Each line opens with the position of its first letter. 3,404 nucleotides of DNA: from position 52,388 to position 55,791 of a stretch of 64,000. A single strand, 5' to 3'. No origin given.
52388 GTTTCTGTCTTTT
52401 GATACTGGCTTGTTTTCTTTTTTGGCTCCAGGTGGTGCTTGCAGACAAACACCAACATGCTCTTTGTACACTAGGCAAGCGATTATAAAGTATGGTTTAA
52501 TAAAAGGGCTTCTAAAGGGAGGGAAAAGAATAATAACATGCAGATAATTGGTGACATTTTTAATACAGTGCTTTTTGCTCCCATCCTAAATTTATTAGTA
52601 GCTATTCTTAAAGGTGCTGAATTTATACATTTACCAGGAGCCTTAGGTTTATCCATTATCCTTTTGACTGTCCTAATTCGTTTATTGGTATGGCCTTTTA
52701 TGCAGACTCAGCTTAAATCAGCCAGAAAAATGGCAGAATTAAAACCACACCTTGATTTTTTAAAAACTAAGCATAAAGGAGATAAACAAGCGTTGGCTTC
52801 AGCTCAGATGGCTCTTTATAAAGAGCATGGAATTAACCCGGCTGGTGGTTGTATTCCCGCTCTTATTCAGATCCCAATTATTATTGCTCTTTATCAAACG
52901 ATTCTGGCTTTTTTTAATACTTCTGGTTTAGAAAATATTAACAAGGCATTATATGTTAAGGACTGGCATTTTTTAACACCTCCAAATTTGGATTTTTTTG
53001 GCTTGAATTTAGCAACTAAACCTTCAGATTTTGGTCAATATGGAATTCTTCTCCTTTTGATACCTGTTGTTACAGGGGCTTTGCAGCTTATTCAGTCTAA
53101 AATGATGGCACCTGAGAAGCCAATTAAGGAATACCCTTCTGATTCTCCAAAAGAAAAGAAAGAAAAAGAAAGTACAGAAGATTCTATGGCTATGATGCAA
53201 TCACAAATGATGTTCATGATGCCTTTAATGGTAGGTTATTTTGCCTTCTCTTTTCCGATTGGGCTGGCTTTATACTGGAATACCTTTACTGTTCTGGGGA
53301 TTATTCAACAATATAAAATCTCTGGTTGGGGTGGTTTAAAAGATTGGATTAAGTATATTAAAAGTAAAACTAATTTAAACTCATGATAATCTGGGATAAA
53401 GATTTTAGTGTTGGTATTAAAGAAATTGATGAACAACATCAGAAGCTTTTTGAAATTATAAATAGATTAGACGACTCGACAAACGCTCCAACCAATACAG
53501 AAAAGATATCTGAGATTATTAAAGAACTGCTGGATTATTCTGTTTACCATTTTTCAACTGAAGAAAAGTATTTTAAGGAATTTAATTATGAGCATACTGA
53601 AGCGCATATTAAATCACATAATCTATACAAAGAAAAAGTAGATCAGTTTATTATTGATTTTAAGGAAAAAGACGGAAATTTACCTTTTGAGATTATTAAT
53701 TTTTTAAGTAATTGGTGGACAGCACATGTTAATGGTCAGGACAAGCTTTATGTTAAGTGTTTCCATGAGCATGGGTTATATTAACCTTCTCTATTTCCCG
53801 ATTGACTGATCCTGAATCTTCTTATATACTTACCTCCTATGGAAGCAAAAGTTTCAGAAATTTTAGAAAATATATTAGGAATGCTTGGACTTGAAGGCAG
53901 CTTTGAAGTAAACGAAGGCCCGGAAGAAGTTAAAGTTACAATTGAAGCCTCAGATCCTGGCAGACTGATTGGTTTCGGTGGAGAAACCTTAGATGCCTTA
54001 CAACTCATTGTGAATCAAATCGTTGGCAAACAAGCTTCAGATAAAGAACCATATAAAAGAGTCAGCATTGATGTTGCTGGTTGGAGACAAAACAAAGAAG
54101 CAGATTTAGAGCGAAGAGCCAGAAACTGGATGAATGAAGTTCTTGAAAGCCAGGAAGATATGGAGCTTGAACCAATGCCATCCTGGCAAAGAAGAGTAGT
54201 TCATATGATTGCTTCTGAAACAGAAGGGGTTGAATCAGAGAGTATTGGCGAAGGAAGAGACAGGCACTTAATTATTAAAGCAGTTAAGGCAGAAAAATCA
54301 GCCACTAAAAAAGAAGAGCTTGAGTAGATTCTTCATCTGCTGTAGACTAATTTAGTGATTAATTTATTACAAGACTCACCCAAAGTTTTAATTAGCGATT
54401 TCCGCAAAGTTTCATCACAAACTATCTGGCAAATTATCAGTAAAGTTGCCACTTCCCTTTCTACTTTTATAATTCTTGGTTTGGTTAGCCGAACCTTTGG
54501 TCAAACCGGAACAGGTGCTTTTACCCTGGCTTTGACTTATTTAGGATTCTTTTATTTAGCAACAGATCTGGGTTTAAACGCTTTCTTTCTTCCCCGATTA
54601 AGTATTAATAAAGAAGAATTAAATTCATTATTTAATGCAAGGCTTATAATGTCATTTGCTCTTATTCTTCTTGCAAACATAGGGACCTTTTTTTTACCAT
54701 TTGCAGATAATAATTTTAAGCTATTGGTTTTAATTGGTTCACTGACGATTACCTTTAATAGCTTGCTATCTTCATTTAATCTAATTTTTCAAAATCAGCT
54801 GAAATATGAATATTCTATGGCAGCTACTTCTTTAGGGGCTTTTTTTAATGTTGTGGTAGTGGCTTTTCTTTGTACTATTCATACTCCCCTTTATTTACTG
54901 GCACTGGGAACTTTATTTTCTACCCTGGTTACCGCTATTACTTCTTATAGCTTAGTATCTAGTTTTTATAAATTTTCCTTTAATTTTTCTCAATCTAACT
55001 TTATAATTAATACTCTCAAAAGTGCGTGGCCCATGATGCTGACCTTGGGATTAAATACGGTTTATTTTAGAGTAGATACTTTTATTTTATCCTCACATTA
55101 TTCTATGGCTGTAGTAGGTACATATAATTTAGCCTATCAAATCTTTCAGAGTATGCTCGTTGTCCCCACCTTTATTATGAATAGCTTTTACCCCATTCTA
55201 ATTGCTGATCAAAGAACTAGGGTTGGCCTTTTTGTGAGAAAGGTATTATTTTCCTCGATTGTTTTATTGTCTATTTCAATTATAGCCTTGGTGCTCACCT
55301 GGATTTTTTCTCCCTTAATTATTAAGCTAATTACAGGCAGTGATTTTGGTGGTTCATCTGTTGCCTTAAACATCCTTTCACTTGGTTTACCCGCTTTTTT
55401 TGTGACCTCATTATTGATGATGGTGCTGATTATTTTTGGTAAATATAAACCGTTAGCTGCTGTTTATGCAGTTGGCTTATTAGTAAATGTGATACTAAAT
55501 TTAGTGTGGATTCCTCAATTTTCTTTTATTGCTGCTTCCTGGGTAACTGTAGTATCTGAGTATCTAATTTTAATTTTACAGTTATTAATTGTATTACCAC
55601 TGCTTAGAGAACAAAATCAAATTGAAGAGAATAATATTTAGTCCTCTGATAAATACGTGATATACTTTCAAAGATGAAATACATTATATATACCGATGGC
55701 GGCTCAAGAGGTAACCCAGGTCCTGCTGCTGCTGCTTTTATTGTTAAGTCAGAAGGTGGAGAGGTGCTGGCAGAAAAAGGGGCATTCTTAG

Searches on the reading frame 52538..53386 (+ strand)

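Call 43: search_protein_families(library=pfam, proteins=[window:52538-53386:+], max_evalue=0.001)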
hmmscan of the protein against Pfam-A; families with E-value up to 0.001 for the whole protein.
window:52538-53386:+ (282 aa): 1 family
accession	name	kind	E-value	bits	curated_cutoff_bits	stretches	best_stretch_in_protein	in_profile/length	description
PF02096.25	60KD_IMP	-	2.7e-49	167.7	35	1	37-261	2-161/163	60Kd inner membrane protein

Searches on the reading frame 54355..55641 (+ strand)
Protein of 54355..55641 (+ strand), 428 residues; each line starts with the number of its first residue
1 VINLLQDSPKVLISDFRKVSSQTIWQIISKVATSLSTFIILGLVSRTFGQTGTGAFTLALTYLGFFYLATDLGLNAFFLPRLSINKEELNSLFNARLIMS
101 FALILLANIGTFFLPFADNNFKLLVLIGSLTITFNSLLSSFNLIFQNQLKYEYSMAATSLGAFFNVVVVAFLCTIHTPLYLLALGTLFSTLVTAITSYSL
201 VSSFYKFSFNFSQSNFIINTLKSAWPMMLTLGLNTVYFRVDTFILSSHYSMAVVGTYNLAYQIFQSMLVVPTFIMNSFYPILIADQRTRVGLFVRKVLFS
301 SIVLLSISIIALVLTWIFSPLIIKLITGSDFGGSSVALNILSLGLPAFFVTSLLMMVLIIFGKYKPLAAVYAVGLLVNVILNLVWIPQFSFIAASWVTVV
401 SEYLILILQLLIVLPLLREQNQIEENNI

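Call 43: search_protein_families(library=pfam, proteins=[window:54355-55641:+], max_evalue=0.001)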
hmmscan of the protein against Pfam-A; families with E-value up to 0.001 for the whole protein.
window:54355-55641:+ (428 aa): 3 families
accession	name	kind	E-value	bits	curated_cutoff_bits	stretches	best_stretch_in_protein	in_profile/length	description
PF01943.22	Polysacc_synt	-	2.7e-21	76.6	28.2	1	22-282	4-270/274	Polysaccharide biosynthesis protein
PF13440.11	Polysacc_synt_3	-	3.6e-12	46.6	23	1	54-331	12-288/293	Polysaccharide biosynthesis protein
PF01554.23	MatE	-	7.9e-06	26.1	24.9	1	226-383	1-160/161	MatE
